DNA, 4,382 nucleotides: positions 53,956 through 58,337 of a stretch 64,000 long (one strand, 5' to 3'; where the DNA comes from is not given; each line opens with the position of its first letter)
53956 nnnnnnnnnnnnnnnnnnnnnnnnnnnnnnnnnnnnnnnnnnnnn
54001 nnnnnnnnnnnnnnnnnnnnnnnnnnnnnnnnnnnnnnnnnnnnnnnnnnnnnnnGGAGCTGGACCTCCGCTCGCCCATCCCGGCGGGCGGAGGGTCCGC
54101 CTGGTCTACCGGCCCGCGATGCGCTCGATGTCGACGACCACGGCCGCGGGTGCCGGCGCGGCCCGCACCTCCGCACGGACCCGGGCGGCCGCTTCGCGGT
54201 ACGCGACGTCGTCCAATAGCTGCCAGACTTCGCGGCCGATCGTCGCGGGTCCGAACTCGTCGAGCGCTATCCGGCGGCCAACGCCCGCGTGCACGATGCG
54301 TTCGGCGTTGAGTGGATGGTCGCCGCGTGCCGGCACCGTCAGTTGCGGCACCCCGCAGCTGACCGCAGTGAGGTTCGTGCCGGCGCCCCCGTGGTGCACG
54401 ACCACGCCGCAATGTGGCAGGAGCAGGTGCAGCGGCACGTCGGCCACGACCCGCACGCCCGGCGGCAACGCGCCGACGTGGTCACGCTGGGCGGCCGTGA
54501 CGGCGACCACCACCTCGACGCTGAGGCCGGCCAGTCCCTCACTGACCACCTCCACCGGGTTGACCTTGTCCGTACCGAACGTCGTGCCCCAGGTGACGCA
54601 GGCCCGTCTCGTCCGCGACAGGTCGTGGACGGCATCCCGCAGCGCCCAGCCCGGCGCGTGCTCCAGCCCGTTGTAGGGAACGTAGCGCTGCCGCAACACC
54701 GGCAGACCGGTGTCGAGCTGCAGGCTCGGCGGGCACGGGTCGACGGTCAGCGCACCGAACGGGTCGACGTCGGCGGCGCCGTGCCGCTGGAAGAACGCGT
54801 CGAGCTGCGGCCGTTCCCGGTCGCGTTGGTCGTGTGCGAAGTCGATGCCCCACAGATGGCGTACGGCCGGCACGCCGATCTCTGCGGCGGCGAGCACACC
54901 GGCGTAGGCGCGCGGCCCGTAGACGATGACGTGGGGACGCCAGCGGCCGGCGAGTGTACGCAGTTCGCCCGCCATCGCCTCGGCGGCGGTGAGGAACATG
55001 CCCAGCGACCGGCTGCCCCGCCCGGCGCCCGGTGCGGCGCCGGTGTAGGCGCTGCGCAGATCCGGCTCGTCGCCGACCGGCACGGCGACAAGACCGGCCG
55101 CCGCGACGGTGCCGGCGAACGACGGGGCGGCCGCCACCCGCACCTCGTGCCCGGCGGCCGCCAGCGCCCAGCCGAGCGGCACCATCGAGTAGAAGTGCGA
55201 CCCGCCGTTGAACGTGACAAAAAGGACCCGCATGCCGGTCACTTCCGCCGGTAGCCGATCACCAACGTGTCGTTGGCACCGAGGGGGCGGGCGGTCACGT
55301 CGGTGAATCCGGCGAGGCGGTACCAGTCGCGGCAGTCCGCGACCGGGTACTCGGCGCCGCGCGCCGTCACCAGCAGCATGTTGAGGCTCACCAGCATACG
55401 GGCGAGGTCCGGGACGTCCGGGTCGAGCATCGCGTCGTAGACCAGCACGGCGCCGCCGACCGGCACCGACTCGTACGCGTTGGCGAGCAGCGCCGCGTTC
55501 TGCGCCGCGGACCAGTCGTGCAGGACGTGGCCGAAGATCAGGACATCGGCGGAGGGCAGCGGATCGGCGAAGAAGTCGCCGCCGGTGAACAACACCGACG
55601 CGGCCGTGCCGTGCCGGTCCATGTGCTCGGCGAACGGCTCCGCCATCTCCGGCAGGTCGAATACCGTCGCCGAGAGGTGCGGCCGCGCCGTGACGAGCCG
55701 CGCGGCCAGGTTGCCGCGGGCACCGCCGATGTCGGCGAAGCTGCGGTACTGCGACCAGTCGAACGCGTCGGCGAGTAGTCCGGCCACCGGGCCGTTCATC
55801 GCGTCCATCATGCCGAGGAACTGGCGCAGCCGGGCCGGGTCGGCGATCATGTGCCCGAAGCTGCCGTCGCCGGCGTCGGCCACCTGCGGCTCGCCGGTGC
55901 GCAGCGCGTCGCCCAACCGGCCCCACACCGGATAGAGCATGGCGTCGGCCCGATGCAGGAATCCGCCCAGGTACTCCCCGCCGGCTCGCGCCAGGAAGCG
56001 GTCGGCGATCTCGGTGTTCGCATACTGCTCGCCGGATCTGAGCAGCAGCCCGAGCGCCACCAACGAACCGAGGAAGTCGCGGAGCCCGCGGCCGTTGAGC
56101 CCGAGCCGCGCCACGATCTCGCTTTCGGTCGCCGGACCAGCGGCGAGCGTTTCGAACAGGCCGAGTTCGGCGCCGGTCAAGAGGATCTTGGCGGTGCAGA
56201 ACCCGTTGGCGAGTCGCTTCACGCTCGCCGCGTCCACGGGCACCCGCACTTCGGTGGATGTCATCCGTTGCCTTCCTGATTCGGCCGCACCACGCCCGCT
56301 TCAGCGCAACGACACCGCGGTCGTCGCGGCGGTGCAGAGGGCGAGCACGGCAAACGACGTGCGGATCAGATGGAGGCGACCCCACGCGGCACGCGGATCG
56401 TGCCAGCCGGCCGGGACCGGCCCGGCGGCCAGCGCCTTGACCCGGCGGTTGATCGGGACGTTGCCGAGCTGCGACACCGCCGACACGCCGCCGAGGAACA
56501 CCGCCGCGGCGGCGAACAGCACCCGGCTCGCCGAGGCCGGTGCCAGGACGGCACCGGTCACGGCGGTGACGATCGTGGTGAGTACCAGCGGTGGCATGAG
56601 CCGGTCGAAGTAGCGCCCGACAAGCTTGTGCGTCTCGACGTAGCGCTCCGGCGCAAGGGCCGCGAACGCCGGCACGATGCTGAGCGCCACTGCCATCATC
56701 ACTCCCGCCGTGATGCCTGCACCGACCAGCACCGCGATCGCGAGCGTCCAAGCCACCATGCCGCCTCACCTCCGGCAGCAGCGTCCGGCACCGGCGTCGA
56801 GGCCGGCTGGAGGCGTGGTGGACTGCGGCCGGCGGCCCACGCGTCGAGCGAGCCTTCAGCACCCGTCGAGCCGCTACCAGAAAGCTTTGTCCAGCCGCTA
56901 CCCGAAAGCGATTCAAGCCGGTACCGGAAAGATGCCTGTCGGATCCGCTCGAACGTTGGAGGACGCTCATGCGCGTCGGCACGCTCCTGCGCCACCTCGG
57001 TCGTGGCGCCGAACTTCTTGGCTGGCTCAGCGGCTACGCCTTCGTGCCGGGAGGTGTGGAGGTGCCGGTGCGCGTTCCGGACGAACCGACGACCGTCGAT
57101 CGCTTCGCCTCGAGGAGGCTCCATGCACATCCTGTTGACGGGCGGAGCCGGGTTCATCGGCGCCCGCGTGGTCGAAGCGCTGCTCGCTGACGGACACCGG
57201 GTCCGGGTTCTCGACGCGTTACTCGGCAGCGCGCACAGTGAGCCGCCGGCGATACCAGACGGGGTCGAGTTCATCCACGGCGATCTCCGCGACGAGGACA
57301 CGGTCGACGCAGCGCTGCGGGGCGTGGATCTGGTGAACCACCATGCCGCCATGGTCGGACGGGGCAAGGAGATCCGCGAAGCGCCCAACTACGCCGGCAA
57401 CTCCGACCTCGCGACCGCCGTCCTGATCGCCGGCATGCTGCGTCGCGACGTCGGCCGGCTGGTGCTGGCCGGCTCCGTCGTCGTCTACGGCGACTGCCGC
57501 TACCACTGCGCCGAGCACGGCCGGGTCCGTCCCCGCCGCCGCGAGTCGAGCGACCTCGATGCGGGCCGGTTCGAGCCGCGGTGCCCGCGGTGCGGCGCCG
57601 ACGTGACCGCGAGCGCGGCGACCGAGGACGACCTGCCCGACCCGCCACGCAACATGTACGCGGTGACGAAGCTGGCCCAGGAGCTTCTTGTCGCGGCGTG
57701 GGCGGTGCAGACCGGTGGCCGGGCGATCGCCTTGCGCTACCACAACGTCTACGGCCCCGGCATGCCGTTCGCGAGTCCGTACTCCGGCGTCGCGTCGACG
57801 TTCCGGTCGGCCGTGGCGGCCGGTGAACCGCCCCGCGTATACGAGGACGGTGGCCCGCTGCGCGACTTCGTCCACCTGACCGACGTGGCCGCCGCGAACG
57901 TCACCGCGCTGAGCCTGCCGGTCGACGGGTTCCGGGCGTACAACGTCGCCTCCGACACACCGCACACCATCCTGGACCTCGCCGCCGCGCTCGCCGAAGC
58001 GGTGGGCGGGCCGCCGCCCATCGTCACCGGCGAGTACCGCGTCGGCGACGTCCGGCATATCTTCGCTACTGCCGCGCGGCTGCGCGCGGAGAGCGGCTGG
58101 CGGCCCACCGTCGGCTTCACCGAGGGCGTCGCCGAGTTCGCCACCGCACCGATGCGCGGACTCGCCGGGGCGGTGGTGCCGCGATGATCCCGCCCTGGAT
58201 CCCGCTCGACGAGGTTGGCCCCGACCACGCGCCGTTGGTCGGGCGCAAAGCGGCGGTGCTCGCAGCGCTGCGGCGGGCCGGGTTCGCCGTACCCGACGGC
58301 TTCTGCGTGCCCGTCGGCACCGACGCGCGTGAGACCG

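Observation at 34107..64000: Type II PKS cluster with a tetracenomycin/pentangular-type cyclase set and unusually heavy tailoring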

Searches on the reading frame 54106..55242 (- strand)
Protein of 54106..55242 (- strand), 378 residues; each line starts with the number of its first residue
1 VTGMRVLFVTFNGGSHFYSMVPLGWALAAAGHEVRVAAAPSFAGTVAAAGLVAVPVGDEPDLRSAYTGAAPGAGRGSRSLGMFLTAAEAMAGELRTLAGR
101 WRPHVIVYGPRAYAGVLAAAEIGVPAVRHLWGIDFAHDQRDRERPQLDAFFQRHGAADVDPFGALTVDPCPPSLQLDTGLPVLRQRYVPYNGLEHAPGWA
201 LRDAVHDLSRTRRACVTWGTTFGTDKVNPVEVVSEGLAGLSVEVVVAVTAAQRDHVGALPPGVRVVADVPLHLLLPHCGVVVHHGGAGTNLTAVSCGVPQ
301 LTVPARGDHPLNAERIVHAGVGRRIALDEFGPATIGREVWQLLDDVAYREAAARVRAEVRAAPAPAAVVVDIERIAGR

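Call 7: search_protein_families(library=pfam, proteins=[window:54106-55242:-])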
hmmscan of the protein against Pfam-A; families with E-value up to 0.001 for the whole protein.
window:54106-55242:- (378 aa): 3 families
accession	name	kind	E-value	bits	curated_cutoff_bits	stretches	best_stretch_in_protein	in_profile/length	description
PF06722.18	EryCIII-like_C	-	4.1e-37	127.8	31.7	1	237-373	7-143/145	Erythromycin biosynthesis protein CIII-like, C-terminal domain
PF21036.3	EryCIII-like_N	-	1e-36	127.1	27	1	25-219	1-216/216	Erythromycin biosynthesis protein CIII-like, N-terminal domain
PF00201.24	UDPGT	-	9.3e-06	25.1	19.5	1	259-354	320-417/499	UDP-glucoronosyl and UDP-glucosyl transferase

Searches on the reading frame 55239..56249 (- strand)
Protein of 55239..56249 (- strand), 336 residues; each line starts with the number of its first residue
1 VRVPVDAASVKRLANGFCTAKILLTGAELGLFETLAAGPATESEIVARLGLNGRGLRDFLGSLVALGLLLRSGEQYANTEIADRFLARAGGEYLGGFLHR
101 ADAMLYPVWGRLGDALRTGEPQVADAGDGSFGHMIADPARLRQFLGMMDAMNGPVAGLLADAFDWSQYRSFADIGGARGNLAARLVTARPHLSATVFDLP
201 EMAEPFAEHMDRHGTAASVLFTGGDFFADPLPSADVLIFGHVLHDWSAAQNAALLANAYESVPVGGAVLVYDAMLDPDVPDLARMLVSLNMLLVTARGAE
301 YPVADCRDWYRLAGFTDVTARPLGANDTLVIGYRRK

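Call 7: search_protein_families(library=pfam, proteins=[window:55239-56249:-])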
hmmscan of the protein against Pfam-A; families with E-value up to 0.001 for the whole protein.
window:55239-56249:- (336 aa): 3 families
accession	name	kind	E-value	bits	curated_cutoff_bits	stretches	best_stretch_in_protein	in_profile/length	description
PF00891.24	Methyltransf_2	-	2.6e-34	118.9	22.3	1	109-315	1-209/210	O-methyltransferase domain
PF08100.18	Dimerisation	-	1.4e-14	54.1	25.6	1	9-87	8-92/93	O-methyltransferase dimerisation domain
PF08242.18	Methyltransf_12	-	0.00069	20.7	30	0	173-266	2-96/98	Methyltransferase domain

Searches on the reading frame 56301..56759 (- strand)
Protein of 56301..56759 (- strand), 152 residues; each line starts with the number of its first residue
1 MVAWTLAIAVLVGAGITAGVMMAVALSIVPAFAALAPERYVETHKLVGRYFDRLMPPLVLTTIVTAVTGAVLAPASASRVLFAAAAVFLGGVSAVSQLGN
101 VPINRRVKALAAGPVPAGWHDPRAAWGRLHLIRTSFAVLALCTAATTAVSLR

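Call 7: search_protein_families(library=pfam, proteins=[window:56301-56759:-])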
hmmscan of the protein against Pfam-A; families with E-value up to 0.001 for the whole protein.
window:56301-56759:- (152 aa): 1 family
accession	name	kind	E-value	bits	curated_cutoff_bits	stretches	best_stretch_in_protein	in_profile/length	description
PF08592.16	Anthrone_oxy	-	1.9e-10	41.3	27.3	1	52-141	9-104/106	Anthrone oxygenase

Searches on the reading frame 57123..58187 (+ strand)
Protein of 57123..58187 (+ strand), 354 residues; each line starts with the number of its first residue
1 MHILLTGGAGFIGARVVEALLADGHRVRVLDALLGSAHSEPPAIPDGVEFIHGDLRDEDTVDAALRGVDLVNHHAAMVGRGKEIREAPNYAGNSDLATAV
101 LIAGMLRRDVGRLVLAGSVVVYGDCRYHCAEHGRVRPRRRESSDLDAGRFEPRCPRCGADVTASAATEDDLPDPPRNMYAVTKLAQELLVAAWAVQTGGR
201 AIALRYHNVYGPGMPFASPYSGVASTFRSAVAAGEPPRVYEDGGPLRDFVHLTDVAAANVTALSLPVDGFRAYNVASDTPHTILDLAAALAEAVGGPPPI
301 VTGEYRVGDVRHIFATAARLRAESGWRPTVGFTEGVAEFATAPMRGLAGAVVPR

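Call 7: search_protein_families(library=pfam, proteins=[window:57123-58187:+])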
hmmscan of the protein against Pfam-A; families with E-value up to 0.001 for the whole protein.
window:57123-58187:+ (354 aa): 9 families
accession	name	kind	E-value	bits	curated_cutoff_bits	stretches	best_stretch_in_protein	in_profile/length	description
PF01370.27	Epimerase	-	9.2e-43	146.8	20.9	2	167-276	127-240/240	NAD dependent epimerase/dehydratase family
PF16363.11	GDP_Man_Dehyd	-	2.6e-25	90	27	2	169-338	143-331/332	GDP-mannose 4,6 dehydratase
PF01073.25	3Beta_HSD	-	8.4e-15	55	22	1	5-124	2-122/280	3-beta hydroxysteroid dehydrogenase/isomerase family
PF13460.12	NAD_binding_10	-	5.7e-10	39.8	27.2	1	7-122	1-102/184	NAD(P)H-binding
PF05368.20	NmrA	-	2.2e-09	37.8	27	1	2-85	4-85/298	NmrA-like family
PF07993.18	NAD_binding_4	-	4.1e-06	26.6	20.1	0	138-228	157-220/258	Male sterility protein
PF00106.31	adh_short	-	0.00013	22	26.6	1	2-68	2-71/195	short chain dehydrogenase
PF02719.21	Polysacc_synt_2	-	0.00024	20.8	20.2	0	3-77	1-87/293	Polysaccharide biosynthesis protein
PF04321.23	RmlD_sub_bind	-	0.00026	20.6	27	0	1-76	1-60/287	RmlD substrate binding domain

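Call 41: search_solved_structures(query=window:57123-58187:+, max_evalue=1e-10)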
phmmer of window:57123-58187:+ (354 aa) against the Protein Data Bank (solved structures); distinct sequences matched with E-value up to 1e-10: 69 (the best 60 are shown).
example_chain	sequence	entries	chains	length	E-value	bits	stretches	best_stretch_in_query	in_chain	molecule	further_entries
6wjb_A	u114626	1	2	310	7.7e-39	137.1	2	168-325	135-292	NAD-dependent epimerase/dehydratase family protein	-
6wj9_A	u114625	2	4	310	7.5e-38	133.8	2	168-325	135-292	NAD-dependent epimerase/dehydratase family protein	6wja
6kv9_A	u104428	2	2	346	5e-32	114.7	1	166-350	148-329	MoeE5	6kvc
2p5u_A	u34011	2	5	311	7.9e-32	114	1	163-337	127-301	UDP-glucose 4-epimerase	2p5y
6dnt_A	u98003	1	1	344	3.3e-26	95.5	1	175-321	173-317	NAD-dependent epimerase/dehydratase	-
4zrm_A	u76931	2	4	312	3.4e-25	92.2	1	160-336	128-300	UDP-glucose 4-epimerase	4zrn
1lrk_A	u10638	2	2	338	2e-22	83.1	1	1-124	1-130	UDP-glucose 4-epimerase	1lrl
1udc_A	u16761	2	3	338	2.3e-22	82.9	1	1-124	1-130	UDP-GALACTOSE-4-EPIMERASE | UDP-GALACTOSE 4-EPIMERASE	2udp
1kvu_A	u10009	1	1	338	2.4e-22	82.9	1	1-124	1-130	UDP-GALACTOSE 4-EPIMERASE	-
1lrj_A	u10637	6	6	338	2.4e-22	82.8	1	1-124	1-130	UDP-glucose 4-epimerase | UDP-GALACTOSE 4-EPIMERASE | UDP-GALACTOSE-4-EPIMERASE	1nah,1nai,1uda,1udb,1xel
1kvs_A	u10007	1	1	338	5.9e-22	81.5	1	1-124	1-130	UDP-GALACTOSE 4-EPIMERASE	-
1a9y_A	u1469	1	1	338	6.3e-22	81.4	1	1-124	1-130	UDP-GALACTOSE 4-EPIMERASE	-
1kvr_A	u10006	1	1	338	6.4e-22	81.4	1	1-124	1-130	UDP-GALACTOSE 4-EPIMERASE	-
1a9z_A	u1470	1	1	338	6.5e-22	81.4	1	1-124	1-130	UDP-GALACTOSE 4-EPIMERASE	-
1kvq_A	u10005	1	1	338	6.6e-22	81.4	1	1-124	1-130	UDP-GALACTOSE 4-EPIMERASE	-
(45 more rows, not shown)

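Call 46: search_protein_families(library=ncbifam, proteins=[window:57123-58187:+], max_evalue=0.00001)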
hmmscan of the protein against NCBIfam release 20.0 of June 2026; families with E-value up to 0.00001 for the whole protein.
window:57123-58187:+ (354 aa): 19 families
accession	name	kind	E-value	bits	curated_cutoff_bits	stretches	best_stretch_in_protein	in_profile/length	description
TIGR01179.1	galE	equivalog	1.8e-34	119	262.3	2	3-126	2-129/332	UDP-glucose 4-epimerase GalE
TIGR01181.1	dTDP_gluc_dehyt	equivalog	3.9e-25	88.6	365.1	2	166-338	139-306/321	dTDP-glucose 4,6-dehydratase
NF007956.0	PRK10675.1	subfamily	1.3e-22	80.4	394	2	1-124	1-130/338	UDP-glucose 4-epimerase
TIGR02197.1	heptose_epim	equivalog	3.1e-18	66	274.6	1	167-298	126-264/316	ADP-glyceromanno-heptose 6-epimerase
TIGR04180.1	EDH_00030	hypoth_equivalog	1.2e-17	64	475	1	3-127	1-130/297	NAD-dependent 4,6-dehydratase LegB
TIGR03466.1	HpnA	hypoth_equivalog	6.4e-15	54.9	367.65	1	2-123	2-118/327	hopanoid-associated sugar epimerase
NF042422.1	oxyalk_red_OleD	equivalog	1.3e-14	54.3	580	1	1-120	1-112/329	2-alkyl-3-oxoalkanoate reductase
NF011728.1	PRK15181.1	equivalog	8e-13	48.1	760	1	175-282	161-270/348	Vi polysaccharide biosynthesis UDP-N-acetylglucosaminuronic acid C-4 epimerase TviC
NF052578.1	StrlDmthSdmBMthl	equivalog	5.4e-12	46.1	600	1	1-114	1-109/328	sterol demethylase protein SdmB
NF008360.0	PRK11150.1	equivalog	7.8e-12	45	452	1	173-279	134-239/310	ADP-glyceromanno-heptose 6-epimerase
NF047922.1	GDPFucSynFcl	equivalog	1.5e-11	44.3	500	1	174-338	129-296/308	GDP-L-fucose synthase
NF043036.1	ErythonDh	equivalog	4.5e-11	42.5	325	1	1-124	1-131/321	D-erythronate dehydrogenase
NF058621.1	DiazavRedAvaA7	equivalog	2.4e-10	40.5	400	1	171-301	136-255/304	3-diazoavenalumate denitrifying reductase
NF042423.1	oxyalk_red_Shew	equivalog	2e-09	37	580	1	2-96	10-101/331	2-alkyl-3-oxoalkanoate reductase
NF004520.0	PRK05865.1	equivalog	3.7e-08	31.7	1509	1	1-118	1-103/854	sugar epimerase family protein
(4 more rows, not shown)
